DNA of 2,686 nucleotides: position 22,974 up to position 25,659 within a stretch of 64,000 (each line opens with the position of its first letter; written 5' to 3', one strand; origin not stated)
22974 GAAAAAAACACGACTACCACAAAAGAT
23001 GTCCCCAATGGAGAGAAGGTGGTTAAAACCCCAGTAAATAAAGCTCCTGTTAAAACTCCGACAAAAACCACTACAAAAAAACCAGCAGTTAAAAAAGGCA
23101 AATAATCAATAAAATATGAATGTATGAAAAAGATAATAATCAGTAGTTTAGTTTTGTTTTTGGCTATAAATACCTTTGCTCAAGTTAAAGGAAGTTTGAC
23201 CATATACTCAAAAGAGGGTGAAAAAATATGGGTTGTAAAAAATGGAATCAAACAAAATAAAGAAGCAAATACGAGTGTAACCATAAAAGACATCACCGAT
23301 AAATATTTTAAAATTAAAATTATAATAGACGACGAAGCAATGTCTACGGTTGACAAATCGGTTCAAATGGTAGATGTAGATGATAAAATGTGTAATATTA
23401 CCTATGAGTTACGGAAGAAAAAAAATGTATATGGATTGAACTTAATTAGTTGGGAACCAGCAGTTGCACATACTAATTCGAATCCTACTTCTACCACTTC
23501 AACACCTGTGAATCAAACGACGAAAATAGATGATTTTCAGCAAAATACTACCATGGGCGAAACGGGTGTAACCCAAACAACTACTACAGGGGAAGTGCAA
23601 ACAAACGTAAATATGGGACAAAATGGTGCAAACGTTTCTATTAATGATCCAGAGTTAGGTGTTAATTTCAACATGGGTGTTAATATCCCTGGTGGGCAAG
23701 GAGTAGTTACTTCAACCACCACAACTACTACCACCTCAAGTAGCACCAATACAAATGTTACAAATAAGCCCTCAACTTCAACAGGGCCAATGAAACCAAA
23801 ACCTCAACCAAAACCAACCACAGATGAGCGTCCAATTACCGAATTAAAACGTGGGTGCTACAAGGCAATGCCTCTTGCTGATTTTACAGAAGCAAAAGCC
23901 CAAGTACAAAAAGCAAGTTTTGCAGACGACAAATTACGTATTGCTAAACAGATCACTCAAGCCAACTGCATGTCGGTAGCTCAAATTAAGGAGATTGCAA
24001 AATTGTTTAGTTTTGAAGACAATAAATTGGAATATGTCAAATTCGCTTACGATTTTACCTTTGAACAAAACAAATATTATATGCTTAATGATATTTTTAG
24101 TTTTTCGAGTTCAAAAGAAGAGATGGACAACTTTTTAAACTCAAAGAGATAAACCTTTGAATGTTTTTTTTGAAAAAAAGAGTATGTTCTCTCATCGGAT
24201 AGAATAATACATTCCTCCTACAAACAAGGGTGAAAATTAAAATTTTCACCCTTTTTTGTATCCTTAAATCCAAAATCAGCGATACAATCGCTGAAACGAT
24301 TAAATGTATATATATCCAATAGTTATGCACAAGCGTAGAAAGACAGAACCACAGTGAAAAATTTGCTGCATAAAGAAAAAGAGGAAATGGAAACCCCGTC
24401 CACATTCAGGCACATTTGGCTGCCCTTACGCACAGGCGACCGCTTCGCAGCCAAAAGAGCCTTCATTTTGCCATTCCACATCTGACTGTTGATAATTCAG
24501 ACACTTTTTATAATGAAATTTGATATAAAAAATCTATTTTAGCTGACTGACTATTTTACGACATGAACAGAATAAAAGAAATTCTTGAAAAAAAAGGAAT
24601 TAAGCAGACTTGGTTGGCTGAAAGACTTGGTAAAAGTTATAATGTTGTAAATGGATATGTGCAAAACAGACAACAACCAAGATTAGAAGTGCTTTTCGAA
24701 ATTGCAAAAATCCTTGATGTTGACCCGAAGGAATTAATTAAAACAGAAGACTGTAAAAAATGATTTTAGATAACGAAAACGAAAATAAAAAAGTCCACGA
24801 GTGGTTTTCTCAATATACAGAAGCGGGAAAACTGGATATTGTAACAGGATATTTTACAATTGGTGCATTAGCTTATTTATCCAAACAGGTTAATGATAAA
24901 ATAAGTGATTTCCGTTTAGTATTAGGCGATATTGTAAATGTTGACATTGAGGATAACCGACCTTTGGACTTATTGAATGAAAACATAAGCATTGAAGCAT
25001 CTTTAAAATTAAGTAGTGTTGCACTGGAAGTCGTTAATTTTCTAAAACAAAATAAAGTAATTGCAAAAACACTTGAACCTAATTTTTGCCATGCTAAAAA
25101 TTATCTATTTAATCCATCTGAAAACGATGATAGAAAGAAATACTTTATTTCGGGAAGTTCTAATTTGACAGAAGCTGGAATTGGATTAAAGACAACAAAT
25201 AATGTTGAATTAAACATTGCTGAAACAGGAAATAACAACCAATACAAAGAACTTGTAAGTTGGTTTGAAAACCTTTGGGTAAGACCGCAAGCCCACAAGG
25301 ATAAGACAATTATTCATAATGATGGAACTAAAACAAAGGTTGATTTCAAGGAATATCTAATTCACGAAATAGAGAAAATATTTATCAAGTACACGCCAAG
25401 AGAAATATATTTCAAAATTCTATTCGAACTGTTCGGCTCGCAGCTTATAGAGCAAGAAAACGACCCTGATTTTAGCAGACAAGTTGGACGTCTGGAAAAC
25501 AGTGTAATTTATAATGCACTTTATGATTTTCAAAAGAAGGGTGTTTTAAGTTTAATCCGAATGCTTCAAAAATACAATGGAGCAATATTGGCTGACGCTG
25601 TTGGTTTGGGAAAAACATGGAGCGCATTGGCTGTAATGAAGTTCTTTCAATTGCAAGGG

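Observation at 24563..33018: Unconventional restriction-like defence cassette: XRE HTH, PLD::SNF2 fusion, KilA-N and a 1305-aa Eco57I-type m6A methyltransferase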

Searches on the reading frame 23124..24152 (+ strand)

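Call 7: search_protein_families(library=pfam, proteins=[window:23124-24152:+], max_evalue=0.001)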
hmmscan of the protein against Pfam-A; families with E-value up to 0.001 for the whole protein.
window:23124-24152:+ (342 aa): 1 family
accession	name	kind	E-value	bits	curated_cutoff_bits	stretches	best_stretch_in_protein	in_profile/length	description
PF14771.11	DUF4476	-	5.7e-18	65.4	22.5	1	253-338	6-91/91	Domain of unknown function (DUF4476)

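Call 8: search_protein_families(library=ncbifam, proteins=[window:23124-24152:+], max_evalue=0.001)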
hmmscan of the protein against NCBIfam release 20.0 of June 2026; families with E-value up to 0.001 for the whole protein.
window:23124-24152:+ (342 aa): 0 families

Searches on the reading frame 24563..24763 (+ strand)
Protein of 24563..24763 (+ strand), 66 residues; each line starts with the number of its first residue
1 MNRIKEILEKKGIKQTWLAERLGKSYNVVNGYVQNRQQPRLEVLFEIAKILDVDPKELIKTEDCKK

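Call 3: search_protein_families(library=pfam, proteins=[window:24563-24763:+], max_evalue=0.01)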
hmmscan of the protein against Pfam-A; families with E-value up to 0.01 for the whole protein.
window:24563-24763:+ (66 aa): 4 families
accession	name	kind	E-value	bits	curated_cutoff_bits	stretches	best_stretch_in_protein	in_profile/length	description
PF01381.28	HTH_3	-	3.5e-12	46.6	23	1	4-58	1-55/55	Helix-turn-helix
PF13443.12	HTH_26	-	1.2e-11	45.1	22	1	3-62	1-61/63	Cro/C1-type HTH DNA-binding domain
PF12844.13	HTH_19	-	0.00012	22.4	30.2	1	2-63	2-63/64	Helix-turn-helix domain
PF13560.12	HTH_31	-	0.0002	22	27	1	9-57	11-60/64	Helix-turn-helix domain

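Call 4: search_protein_families(library=padloc, proteins=[window:24563-24763:+], max_evalue=0.01)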
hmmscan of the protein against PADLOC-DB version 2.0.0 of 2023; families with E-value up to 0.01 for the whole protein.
window:24563-24763:+ (66 aa): 15 families
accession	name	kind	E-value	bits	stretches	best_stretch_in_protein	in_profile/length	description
PDLC04775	PDC-M69A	-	5.7e-09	34.5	1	2-63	10-71/113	-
PDLC04760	PDC-M64C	-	6.5e-07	27.7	1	2-54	29-81/93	-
PDLC02926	HTH_VI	-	8.3e-06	24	1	4-59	6-61/92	-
PDLC04762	PDC-M64C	-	2.5e-05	22.3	1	2-53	30-81/97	-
PDLC04142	capH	-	6.7e-05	21.9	1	2-62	9-69/103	capH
PDLC03951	RmrA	-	0.00042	17.4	1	2-60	11-69/400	-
PDLC04758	PDC-M64B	-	0.0005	18.5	1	2-53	33-84/123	-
PDLC03954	RmrA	-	0.00066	16.7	1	3-63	14-74/380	-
PDLC03948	RmrA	-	0.00066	16.7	1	2-55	11-64/397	-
PDLC03944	RmrA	-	0.0016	15.6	1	3-53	10-60/384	-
PDLC03949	RmrA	-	0.0023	14.9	1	8-56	11-59/363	-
PDLC04757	PDC-M64B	-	0.0024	15.9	1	2-65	32-92/128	-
PDLC03947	RmrA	-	0.0034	14.3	1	2-53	14-65/383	-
PDLC03664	Control_protein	-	0.004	15.6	1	2-59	16-73/74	control protein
PDLC03952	RmrA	-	0.0081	13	1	2-52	25-75/395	-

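Call 8: search_protein_families(library=ncbifam, proteins=[window:24563-24763:+], max_evalue=0.001)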
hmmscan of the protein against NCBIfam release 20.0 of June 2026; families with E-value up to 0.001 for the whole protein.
window:24563-24763:+ (66 aa): 2 families
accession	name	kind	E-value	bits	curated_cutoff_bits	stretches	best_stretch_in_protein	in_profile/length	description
NF041951.1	phage_RstR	subfamily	1.1e-07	32.1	80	1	2-64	5-67/108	RstR family transcriptional repressor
NF047948.1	male_kill_WMK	equivalog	5.2e-06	26.1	300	1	3-63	166-226/300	WO male-killing family protein Wmk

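Call 97: search_protein_families(library=phrogs, proteins=[window:24563-24763:+], max_evalue=0.00001)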
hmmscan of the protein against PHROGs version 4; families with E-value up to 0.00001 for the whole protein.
window:24563-24763:+ (66 aa): 9 families
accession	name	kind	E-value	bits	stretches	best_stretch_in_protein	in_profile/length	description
phrog_8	-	transcription regulation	2.5e-14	54.5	1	2-58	79-135/346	transcriptional regulator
phrog_2967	-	transcription regulation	1.9e-13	51.5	1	2-63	13-74/225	transcriptional regulator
phrog_3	-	transcription regulation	1.6e-10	42.3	1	1-61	90-148/430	transcriptional repressor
phrog_4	-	transcription regulation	3e-09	37.3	1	2-60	139-193/400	transcriptional repressor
phrog_1373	-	transcription regulation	9.6e-08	33.2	1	4-55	68-119/166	transcriptional regulator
phrog_4583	-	transcription regulation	2.5e-07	31.6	1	1-62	12-73/81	transcriptional repressor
phrog_2439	-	transcription regulation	2.7e-07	30.8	1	2-61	10-69/367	transcriptional regulator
phrog_2328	-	transcription regulation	2.4e-06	28.4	1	2-61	18-77/128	transcriptional repressor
phrog_5823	-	transcription regulation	4.5e-06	27.1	1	2-60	9-68/404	transcriptional regulator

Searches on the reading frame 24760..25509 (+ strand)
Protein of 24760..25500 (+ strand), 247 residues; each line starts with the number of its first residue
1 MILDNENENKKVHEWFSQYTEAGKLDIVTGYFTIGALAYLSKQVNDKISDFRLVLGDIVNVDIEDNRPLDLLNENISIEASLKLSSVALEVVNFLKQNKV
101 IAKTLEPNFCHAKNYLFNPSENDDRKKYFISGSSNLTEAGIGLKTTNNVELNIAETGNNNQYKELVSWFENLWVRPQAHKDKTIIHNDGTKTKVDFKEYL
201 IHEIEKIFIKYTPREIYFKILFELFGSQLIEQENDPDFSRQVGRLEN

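Call 60: search_solved_structures(query=window:24760-25500:+, max_evalue=10, show_alignments=2)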
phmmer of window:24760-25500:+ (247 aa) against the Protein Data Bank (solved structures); distinct sequences matched with E-value up to 10: 0.

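Call 74: search_solved_structures(query=A4, max_evalue=10, show_alignments=3)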
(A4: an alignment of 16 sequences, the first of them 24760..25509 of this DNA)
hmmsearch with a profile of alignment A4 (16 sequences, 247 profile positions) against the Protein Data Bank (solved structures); distinct sequences matched with E-value up to 10: 4.
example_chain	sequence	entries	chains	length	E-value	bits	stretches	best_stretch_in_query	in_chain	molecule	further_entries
2c1l_A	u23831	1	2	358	0.021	17.4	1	84-160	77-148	RESTRICTION ENDONUCLEASE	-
6zyw_H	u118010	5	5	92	0.66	12.5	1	71-109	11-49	Dynein light chain | Dynein light chain LC8_1b (DLC82)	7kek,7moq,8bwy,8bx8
7k58_H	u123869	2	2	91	0.66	12.5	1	71-109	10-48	Dynein light chain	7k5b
10lk_A4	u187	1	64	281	0.67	12.5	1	22-100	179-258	Flagellin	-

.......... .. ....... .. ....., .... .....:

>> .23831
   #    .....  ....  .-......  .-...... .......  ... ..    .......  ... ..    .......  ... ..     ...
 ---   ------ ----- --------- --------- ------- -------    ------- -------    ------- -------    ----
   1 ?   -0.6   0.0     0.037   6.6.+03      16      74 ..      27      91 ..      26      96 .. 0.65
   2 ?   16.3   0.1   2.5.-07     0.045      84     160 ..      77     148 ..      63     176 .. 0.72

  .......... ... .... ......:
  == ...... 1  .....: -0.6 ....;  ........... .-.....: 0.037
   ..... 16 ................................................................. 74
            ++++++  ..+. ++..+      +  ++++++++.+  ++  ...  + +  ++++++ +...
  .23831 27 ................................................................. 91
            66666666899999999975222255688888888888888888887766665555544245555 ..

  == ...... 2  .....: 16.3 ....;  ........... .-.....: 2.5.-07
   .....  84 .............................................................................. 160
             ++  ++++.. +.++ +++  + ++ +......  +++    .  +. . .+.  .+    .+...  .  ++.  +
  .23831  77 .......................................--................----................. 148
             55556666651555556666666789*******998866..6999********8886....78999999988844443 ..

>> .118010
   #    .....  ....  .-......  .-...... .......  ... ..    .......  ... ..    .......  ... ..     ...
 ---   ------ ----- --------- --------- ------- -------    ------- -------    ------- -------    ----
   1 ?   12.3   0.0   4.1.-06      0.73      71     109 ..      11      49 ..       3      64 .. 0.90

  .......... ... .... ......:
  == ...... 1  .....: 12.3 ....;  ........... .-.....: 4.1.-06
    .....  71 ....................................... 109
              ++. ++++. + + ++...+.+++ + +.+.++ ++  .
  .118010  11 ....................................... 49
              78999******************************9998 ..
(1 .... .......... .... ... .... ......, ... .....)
